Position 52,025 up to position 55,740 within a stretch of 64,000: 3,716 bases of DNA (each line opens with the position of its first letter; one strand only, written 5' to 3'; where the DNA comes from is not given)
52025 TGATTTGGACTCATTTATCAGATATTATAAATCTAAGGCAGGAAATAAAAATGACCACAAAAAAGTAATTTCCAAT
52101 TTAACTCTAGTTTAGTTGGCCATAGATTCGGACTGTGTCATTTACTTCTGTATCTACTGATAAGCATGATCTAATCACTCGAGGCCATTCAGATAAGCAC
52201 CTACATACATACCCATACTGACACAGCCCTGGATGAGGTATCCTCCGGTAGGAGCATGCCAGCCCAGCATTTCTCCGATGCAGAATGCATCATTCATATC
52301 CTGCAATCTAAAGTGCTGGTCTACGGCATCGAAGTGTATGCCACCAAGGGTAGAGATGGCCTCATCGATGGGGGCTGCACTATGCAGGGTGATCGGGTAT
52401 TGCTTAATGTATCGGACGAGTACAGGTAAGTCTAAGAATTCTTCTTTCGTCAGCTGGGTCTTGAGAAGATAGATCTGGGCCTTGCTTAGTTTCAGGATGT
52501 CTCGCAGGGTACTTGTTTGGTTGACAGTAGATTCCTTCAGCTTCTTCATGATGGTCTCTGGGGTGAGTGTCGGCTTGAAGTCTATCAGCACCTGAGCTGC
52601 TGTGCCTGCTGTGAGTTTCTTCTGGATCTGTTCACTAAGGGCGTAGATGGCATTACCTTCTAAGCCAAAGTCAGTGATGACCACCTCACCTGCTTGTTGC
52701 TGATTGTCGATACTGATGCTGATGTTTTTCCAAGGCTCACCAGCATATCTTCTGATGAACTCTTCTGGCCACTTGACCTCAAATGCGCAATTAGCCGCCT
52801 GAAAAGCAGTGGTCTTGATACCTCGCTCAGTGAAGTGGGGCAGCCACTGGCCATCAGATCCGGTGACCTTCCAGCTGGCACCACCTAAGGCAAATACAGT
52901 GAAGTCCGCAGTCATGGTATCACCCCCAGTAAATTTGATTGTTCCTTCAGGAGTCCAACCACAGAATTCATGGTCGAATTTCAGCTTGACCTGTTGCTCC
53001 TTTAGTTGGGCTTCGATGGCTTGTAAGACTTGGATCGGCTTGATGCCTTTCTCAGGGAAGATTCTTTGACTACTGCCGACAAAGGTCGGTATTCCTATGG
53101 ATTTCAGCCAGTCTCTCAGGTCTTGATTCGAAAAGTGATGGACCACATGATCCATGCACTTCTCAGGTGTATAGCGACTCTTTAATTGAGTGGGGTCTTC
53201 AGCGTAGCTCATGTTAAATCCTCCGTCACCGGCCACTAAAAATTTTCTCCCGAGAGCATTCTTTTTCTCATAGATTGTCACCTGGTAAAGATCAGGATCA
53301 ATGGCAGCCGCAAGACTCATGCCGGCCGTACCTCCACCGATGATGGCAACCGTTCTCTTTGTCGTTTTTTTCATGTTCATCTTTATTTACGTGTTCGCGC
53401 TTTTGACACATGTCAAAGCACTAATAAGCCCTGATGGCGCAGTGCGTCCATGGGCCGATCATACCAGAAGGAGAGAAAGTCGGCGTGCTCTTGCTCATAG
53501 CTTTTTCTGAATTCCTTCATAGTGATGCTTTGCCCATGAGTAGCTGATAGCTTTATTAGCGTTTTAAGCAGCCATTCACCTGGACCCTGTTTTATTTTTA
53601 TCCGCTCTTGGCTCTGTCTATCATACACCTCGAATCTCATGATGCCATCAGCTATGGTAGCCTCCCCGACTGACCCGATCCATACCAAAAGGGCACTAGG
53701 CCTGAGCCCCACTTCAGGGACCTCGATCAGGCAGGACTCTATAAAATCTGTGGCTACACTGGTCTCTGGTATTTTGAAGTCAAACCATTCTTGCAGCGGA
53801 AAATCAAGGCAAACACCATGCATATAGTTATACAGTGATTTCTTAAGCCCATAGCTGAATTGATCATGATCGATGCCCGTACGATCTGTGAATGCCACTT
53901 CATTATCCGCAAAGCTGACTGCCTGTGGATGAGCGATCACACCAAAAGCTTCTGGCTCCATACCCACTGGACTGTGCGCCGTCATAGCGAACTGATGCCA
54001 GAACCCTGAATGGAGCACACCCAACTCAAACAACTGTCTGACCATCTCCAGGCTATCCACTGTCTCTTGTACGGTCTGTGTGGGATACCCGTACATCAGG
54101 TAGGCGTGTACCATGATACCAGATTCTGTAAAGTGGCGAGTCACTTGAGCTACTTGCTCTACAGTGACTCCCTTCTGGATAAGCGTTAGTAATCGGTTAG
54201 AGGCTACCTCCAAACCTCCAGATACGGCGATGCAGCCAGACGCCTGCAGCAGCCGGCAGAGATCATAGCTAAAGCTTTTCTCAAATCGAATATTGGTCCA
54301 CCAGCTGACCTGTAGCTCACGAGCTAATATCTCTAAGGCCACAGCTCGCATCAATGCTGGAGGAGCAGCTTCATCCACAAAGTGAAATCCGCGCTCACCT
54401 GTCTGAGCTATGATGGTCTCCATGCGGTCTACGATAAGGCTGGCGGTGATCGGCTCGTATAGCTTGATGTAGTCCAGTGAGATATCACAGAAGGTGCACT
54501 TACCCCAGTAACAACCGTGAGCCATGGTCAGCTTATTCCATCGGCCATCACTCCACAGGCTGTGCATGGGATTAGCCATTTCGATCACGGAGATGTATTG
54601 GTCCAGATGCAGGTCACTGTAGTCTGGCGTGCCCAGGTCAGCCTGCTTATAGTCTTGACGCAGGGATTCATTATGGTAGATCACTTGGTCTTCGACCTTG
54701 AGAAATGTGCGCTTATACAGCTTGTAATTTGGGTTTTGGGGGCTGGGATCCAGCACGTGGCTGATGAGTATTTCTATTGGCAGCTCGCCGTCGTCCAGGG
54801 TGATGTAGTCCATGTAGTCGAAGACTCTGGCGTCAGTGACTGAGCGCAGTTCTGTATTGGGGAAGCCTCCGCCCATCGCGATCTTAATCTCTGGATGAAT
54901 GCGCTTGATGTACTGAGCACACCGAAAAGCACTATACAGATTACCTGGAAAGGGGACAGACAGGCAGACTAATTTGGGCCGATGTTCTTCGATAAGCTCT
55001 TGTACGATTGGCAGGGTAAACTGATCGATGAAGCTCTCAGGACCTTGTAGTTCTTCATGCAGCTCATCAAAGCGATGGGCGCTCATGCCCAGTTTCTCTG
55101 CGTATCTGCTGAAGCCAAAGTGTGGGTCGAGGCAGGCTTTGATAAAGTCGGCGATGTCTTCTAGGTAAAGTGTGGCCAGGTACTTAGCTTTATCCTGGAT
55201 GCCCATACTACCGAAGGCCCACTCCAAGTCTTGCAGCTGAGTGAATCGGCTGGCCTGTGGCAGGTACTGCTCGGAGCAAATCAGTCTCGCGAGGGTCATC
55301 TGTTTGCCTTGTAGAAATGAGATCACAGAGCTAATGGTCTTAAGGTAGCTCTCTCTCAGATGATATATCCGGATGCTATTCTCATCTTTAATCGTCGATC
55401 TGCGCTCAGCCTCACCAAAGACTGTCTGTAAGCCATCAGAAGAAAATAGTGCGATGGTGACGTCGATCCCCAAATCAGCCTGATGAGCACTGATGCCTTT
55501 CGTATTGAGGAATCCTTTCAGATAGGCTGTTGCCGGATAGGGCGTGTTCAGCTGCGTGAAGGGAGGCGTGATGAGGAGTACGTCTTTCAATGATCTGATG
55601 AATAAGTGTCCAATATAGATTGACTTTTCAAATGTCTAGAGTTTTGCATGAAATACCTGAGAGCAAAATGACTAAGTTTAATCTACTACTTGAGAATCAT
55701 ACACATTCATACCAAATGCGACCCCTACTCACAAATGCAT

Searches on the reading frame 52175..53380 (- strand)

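Call 61: search_protein_families(library=pfam, proteins=[window:52175-53380:-], max_evalue=0.00001)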
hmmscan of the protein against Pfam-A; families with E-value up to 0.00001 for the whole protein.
window:52175-53380:- (401 aa): 2 families
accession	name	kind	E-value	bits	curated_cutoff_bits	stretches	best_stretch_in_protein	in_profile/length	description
PF03486.20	HI0933_like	-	1.1e-48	166.3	50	1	10-395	2-243/244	HI0933-like protein Rossmann domain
PF22780.1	HI0933_like_1st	-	1.5e-20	74.1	27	1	194-343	1-165/165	HI0933-like protein barrel and H2TH domain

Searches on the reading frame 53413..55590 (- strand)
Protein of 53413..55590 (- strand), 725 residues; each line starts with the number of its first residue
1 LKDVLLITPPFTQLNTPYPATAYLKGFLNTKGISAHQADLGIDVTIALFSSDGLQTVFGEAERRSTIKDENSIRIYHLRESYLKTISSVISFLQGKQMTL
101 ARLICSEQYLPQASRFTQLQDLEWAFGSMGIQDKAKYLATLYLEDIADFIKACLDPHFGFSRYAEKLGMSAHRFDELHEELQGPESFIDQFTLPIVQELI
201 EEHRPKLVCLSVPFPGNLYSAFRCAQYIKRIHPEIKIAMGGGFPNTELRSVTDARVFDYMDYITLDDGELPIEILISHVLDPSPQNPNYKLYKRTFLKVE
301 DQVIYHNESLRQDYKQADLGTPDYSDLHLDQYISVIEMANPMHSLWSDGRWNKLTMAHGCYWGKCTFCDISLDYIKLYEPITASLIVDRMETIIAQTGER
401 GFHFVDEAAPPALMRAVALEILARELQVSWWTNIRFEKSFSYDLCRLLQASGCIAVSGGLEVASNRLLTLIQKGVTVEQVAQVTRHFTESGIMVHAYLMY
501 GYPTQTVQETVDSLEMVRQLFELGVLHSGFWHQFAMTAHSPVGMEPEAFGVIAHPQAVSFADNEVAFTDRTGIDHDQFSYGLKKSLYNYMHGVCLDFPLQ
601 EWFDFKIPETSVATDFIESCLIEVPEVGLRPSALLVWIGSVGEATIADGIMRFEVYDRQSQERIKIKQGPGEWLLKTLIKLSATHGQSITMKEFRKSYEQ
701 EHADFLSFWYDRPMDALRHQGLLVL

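Call 61: search_protein_families(library=pfam, proteins=[window:53413-55590:-], max_evalue=0.00001)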
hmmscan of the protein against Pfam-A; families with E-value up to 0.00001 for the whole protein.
window:53413-55590:- (725 aa): 2 families
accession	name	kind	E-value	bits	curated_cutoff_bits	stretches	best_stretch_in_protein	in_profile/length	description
PF04055.27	Radical_SAM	-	9.7e-10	39.3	29.5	1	357-516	4-165/166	Radical SAM superfamily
PF02310.24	B12-binding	-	5.6e-06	26.6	32.1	0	197-274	44-119/121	B12 binding domain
